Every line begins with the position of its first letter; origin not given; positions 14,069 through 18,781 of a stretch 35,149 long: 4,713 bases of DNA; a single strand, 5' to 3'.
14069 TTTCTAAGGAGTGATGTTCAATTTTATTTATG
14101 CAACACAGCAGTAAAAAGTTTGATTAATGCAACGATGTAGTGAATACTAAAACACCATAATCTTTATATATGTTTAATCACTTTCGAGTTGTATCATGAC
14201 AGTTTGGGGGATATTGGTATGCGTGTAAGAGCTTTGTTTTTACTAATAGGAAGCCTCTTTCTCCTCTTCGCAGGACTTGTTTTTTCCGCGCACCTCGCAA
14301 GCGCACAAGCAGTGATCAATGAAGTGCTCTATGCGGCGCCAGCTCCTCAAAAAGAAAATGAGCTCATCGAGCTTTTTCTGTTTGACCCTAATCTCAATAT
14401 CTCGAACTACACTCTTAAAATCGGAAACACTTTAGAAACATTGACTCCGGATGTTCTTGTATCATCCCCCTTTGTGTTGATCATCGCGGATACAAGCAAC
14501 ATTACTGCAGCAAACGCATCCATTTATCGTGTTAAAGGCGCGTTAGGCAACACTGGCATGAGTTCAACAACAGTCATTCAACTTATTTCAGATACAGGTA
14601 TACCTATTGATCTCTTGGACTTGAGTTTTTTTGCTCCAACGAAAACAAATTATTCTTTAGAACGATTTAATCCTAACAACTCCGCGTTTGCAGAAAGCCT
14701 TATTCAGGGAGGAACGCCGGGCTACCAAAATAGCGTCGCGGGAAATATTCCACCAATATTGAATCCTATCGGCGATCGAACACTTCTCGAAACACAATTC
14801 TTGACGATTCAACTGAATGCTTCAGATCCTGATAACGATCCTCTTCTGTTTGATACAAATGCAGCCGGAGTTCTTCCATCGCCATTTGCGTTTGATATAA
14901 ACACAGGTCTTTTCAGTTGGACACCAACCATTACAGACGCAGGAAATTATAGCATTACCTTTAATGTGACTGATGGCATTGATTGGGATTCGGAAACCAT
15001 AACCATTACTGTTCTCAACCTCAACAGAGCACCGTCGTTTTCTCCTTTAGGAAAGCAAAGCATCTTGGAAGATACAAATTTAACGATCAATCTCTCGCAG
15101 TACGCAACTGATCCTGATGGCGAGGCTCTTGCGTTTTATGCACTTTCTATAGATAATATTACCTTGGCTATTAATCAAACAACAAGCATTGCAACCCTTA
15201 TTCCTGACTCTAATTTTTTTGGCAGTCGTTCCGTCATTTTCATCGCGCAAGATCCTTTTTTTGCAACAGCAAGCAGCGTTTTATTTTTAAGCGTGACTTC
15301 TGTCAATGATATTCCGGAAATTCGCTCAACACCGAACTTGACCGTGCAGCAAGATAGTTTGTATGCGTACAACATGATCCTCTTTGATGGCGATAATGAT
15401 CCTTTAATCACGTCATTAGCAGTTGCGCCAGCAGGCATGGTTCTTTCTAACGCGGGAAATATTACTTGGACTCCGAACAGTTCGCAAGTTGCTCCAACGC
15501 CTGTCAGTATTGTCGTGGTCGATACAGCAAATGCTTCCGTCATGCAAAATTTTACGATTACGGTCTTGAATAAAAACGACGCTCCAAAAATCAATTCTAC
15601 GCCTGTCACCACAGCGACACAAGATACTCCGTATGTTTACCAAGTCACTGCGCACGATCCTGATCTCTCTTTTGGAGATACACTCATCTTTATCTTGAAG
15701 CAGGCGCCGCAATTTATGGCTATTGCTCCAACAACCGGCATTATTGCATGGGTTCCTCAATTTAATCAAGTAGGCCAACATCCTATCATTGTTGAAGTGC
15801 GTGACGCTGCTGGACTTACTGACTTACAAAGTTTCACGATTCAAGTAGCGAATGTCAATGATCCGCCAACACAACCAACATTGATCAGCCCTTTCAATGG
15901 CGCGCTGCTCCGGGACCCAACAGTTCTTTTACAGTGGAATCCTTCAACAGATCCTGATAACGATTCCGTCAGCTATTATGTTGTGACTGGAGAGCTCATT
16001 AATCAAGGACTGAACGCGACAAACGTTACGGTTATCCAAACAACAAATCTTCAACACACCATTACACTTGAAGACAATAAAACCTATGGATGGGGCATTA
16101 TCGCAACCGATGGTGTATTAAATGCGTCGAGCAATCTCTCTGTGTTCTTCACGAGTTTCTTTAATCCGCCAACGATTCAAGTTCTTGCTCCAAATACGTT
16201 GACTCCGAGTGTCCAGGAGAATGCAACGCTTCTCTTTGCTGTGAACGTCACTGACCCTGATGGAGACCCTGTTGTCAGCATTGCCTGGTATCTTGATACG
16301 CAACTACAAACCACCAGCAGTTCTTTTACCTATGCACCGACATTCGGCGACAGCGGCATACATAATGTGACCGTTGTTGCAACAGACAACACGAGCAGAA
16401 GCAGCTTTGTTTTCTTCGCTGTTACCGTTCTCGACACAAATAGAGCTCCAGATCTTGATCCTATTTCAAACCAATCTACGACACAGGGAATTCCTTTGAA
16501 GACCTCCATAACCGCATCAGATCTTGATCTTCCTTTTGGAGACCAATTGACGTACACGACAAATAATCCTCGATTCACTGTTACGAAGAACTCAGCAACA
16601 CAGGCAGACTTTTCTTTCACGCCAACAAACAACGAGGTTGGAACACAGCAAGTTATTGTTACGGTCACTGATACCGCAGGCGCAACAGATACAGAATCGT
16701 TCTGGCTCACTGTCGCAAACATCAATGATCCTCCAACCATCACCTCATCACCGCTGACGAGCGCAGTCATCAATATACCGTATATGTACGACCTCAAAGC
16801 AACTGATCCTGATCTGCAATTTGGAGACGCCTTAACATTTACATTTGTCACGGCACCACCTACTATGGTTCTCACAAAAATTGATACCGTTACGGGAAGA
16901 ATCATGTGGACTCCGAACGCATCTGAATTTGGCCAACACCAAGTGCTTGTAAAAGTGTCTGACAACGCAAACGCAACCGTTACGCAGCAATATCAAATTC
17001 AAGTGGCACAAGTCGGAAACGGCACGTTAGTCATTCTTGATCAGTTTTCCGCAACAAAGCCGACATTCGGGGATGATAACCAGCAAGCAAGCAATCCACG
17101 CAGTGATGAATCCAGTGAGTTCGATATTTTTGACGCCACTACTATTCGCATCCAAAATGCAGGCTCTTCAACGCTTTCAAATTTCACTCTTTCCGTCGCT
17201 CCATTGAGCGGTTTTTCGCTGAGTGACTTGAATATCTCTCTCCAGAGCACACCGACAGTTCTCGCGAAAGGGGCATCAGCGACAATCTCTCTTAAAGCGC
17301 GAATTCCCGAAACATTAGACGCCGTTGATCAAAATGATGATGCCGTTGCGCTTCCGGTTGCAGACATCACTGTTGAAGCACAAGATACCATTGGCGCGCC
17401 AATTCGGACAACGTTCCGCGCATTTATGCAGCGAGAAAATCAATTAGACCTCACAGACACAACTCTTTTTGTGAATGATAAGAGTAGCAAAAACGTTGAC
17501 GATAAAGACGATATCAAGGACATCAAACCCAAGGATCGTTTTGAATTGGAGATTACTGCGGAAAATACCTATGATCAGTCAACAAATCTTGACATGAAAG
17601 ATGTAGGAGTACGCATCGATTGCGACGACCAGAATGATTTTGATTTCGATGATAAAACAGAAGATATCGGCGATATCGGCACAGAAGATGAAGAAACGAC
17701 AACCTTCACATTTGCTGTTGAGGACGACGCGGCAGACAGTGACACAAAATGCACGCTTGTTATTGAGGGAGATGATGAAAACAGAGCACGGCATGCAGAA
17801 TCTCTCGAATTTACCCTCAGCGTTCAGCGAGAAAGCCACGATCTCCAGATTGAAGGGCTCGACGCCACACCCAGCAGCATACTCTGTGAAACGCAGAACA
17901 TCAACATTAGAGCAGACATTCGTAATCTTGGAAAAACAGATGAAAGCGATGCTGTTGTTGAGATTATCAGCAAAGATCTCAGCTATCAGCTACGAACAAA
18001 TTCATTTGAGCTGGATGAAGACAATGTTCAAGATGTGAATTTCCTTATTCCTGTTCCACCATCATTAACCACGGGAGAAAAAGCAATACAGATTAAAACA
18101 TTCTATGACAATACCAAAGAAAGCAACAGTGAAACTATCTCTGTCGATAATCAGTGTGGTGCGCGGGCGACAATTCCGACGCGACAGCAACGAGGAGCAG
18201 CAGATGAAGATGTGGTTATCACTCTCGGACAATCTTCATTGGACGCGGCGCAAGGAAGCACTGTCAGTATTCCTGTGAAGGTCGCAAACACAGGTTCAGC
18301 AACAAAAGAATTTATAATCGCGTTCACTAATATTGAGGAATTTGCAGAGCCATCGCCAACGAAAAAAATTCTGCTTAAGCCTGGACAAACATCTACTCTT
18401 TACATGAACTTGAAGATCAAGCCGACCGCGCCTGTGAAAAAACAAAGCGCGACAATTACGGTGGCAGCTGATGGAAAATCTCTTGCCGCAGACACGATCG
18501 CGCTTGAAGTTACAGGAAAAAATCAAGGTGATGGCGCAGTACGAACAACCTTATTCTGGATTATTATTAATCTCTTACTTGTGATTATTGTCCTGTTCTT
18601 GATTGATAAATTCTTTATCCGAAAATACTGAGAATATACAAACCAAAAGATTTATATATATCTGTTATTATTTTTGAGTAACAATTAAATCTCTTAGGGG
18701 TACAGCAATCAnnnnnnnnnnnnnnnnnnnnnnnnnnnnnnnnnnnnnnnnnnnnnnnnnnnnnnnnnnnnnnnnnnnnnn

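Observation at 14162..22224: Three-gene cluster of paralogous, C-terminally anchored surface proteins, including a roughly 1470-aa LTD plus cadherin-like adhesin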

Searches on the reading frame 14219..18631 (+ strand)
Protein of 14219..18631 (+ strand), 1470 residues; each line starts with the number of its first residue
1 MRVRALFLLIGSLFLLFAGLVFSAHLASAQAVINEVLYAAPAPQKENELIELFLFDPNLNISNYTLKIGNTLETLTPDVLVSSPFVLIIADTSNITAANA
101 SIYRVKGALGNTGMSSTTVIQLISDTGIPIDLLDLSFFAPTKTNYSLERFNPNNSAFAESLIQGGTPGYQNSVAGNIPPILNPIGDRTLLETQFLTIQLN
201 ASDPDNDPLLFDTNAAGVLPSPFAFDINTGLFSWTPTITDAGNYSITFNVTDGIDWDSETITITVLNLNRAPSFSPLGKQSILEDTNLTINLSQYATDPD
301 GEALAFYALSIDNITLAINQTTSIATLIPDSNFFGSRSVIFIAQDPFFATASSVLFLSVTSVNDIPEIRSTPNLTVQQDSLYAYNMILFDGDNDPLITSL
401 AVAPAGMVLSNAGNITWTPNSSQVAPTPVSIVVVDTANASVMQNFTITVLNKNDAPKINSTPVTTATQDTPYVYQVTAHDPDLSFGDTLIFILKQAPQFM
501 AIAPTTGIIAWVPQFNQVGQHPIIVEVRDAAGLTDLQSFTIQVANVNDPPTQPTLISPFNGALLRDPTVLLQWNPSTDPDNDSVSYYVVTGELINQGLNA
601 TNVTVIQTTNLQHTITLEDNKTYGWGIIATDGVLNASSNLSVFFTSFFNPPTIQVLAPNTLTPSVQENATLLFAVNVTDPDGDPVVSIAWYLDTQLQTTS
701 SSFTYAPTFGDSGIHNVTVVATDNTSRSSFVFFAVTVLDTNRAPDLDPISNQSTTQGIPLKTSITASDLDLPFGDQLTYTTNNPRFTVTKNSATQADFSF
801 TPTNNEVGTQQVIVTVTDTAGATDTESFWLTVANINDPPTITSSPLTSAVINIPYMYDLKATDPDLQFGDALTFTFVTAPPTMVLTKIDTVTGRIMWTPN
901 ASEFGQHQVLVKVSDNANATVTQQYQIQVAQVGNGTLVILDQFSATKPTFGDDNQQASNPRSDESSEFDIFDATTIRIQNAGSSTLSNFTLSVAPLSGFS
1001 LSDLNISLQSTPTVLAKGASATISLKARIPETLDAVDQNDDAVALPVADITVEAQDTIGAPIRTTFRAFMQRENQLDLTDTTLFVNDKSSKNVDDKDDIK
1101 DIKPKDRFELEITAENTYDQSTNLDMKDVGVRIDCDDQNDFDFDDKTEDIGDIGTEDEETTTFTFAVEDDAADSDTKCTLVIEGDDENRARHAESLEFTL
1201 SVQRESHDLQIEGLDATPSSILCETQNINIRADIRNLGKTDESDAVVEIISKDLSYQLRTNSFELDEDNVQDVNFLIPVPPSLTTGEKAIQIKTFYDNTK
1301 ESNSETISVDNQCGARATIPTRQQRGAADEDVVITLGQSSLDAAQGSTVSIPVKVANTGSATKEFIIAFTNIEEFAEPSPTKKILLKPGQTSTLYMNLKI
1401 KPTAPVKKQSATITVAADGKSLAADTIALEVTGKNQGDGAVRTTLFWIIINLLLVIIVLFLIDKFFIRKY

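Call 3: search_protein_families(library=pfam, proteins=[window:14219-18631:+], max_evalue=0.1)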
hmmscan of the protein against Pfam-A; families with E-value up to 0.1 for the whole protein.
window:14219-18631:+ (1470 aa): 10 families
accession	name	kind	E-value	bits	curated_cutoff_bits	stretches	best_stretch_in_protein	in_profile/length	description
PF17963.7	Big_9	-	6.5e-37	126.8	23.6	7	836-927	1-88/89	Bacterial Ig domain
PF05345.18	He_PIG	-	4.9e-33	113.9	24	5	457-544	3-96/96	Putative Ig domain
PF17892.7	Cadherin_5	-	1.2e-15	57.6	26.5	2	269-346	2-84/98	Cadherin-like domain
PF00801.26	PKD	-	2.8e-09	37.3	23.5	1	664-729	10-73/80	PKD domain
PF11614.14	FixG_C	-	3.2e-05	24.5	25.6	1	1353-1420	37-106/119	IG-like fold at C-terminal of FixG, putative oxidoreductase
PF25275.1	Golvesin_C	-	0.00039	20.9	31.6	0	889-936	37-83/132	Golvesin C-terminal domain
PF07705.17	CARDB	-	0.0013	19.3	22.7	0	1331-1422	3-88/101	CARDB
PF23619.1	Ig_VWA7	-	0.0047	17.6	27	1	1339-1423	8-90/104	VWA7 Ig-like domain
PF18911.6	PKD_4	-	0.011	16.2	27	0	663-728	12-75/85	PKD domain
PF13437.12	HlyD_3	-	0.058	14.6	22.2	0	1091-1171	19-97/106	HlyD family secretion protein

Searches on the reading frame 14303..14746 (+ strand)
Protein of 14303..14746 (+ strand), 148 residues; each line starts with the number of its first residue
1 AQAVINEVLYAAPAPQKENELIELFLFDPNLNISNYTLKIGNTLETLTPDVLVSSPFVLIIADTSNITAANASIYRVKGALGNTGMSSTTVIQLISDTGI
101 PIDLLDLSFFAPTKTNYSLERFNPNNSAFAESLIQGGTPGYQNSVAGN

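Call 51: find_homologous_proteins(query=window:14303-14746:+, max_evalue=0.01)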
Query seq(148 aa): 40 candidates shared short words with the query, none scored E <= 0.01.

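Call 64: search_protein_families(library=pfam, proteins=[window:14303-14746:+], max_evalue=10)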
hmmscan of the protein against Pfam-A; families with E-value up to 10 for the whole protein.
seq(148 aa): 0 families

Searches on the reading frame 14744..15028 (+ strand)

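Call 66: search_protein_families(library=pfam, proteins=[window:14744-15028:+], max_evalue=0.01)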
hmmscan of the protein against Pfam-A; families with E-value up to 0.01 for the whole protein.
window:14744-15028:+ (95 aa): 4 families
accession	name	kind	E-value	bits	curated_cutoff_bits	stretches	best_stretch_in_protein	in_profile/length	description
PF05345.18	He_PIG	-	1.8e-11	44.8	24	1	3-90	1-95/96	Putative Ig domain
PF17963.7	Big_9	-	7.7e-08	33.6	23.6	1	3-89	3-89/89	Bacterial Ig domain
PF17892.7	Cadherin_5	-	0.00026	21.2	26.5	1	24-90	31-97/98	Cadherin-like domain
PF18911.6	PKD_4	-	0.0065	16.9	27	0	62-90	55-83/85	PKD domain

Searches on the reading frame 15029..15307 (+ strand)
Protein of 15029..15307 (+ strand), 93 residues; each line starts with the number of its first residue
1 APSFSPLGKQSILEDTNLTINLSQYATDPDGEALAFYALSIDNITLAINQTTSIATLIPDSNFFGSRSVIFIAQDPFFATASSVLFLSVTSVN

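Call 66: search_protein_families(library=pfam, proteins=[window:15029-15307:+], max_evalue=0.01)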
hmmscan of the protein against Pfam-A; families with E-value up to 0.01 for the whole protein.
window:15029-15307:+ (93 aa): 3 families
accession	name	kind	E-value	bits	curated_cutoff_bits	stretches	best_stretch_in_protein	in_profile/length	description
PF17963.7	Big_9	-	1.9e-07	32.3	23.6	1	10-84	11-85/89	Bacterial Ig domain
PF17892.7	Cadherin_5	-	2.2e-05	24.6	26.5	1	10-77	14-85/98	Cadherin-like domain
PF17803.7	Cadherin_4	-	0.00047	21.1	25.1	1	11-53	22-68/71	Bacterial cadherin-like domain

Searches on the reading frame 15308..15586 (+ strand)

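Call 66: search_protein_families(library=pfam, proteins=[window:15308-15586:+], max_evalue=0.01)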
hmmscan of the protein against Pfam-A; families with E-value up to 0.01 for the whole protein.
window:15308-15586:+ (93 aa): 4 families
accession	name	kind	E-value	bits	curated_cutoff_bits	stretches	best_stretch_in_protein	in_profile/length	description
PF05345.18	He_PIG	-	3.6e-08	34.2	24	1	8-86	8-95/96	Putative Ig domain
PF17963.7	Big_9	-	6.9e-07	30.5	23.6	1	9-85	9-89/89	Bacterial Ig domain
PF17892.7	Cadherin_5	-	0.0012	19.1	26.5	1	11-86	22-97/98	Cadherin-like domain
PF23927.1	DUF7265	-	0.0088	16.6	24.6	0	45-82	69-108/109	Domain of unknown function (DUF7265)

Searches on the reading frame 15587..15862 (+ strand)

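Call 66: search_protein_families(library=pfam, proteins=[window:15587-15862:+], max_evalue=0.01)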
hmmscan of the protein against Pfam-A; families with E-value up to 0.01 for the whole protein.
window:15587-15862:+ (92 aa): 2 families
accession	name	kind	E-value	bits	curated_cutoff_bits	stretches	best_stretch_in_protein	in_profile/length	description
PF05345.18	He_PIG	-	1.2e-12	48.6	24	1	3-88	5-96/96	Putative Ig domain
PF17963.7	Big_9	-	4.9e-05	24.6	23.6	1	6-85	10-88/89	Bacterial Ig domain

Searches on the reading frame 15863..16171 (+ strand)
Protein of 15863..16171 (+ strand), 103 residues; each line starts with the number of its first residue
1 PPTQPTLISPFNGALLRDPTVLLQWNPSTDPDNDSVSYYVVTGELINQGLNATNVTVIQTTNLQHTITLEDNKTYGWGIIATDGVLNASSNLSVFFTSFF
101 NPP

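Call 66: search_protein_families(library=pfam, proteins=[window:15863-16171:+], max_evalue=0.01)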
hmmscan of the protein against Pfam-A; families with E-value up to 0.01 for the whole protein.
window:15863-16171:+ (103 aa): 0 families

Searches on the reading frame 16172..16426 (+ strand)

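Call 66: search_protein_families(library=pfam, proteins=[window:16172-16426:+], max_evalue=0.01)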
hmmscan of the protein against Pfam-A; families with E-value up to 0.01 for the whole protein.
window:16172-16426:+ (85 aa): 4 families
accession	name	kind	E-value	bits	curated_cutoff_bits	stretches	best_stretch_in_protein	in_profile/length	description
PF00801.26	PKD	-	1e-05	25.9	23.5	1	13-78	10-73/80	PKD domain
PF17963.7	Big_9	-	1.3e-05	26.4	23.6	1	11-78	10-82/89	Bacterial Ig domain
PF17957.7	Big_7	-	0.00028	21.9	24.1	1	3-68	4-70/70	Bacterial Ig domain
PF18911.6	PKD_4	-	0.0047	17.4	27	1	13-76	13-74/85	PKD domain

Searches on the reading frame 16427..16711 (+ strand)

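Call 66: search_protein_families(library=pfam, proteins=[window:16427-16711:+], max_evalue=0.01)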
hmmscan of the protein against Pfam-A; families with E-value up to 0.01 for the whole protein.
window:16427-16711:+ (95 aa): 4 families
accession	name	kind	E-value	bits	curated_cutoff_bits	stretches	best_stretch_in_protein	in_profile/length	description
PF17963.7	Big_9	-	3.3e-08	34.7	23.6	1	7-92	3-86/89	Bacterial Ig domain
PF05345.18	He_PIG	-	0.00054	20.8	24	1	11-95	5-94/96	Putative Ig domain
PF19077.6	Big_13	-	0.0041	18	27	1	42-91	44-94/102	Bacterial Ig-like domain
PF17892.7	Cadherin_5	-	0.0079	16.5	26.5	1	28-91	29-92/98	Cadherin-like domain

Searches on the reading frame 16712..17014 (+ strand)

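Call 66: search_protein_families(library=pfam, proteins=[window:16712-17014:+], max_evalue=0.01)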
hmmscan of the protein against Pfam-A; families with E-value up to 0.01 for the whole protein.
window:16712-17014:+ (101 aa): 3 families
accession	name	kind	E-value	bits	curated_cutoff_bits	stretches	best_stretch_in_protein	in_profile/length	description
PF05345.18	He_PIG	-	3.5e-09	37.4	24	1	7-99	1-96/96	Putative Ig domain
PF17963.7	Big_9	-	5.8e-09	37.2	23.6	1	5-96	1-88/89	Bacterial Ig domain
PF17892.7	Cadherin_5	-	0.00076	19.7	26.5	1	23-98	21-97/98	Cadherin-like domain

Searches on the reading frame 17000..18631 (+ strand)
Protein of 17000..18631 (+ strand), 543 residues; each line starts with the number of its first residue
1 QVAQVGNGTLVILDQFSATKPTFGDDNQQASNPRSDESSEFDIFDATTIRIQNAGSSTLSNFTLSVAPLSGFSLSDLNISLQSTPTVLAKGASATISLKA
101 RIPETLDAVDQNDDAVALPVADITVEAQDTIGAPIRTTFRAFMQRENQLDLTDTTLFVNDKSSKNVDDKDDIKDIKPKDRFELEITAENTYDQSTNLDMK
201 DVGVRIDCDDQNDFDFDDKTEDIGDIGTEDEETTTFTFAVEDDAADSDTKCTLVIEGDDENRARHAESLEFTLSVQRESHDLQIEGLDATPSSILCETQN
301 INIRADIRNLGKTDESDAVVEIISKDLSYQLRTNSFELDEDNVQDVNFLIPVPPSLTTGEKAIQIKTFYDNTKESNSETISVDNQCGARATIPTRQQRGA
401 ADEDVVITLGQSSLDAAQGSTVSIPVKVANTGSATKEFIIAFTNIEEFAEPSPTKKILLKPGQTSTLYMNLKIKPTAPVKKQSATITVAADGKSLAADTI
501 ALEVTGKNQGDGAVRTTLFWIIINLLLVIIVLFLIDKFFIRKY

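Call 35: search_protein_families(library=ncbifam, proteins=[window:17000-18631:+], max_evalue=0.1)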
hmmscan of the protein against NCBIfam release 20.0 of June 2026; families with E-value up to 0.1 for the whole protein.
window:17000-18631:+ (543 aa): 2 families
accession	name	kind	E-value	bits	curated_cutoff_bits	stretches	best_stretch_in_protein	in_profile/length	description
TIGR02745.1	ccoG_rdxA_fixG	equivalog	0.0081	15.2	316.7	0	426-491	352-418/435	cytochrome c oxidase accessory protein CcoG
NF006746.0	PRK09270.1-5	subfamily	0.014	14.3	250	1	64-149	52-134/210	nucleoside/nucleotide kinase family protein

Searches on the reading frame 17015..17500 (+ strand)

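Call 66: search_protein_families(library=pfam, proteins=[window:17015-17500:+], max_evalue=0.01)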
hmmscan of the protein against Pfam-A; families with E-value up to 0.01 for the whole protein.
window:17015-17500:+ (162 aa): 1 family
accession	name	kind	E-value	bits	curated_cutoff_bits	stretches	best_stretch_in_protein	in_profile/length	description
PF02883.26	Alpha_adaptinC2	-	0.0083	16.8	27.6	0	43-94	29-78/111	Adaptin C-terminal domain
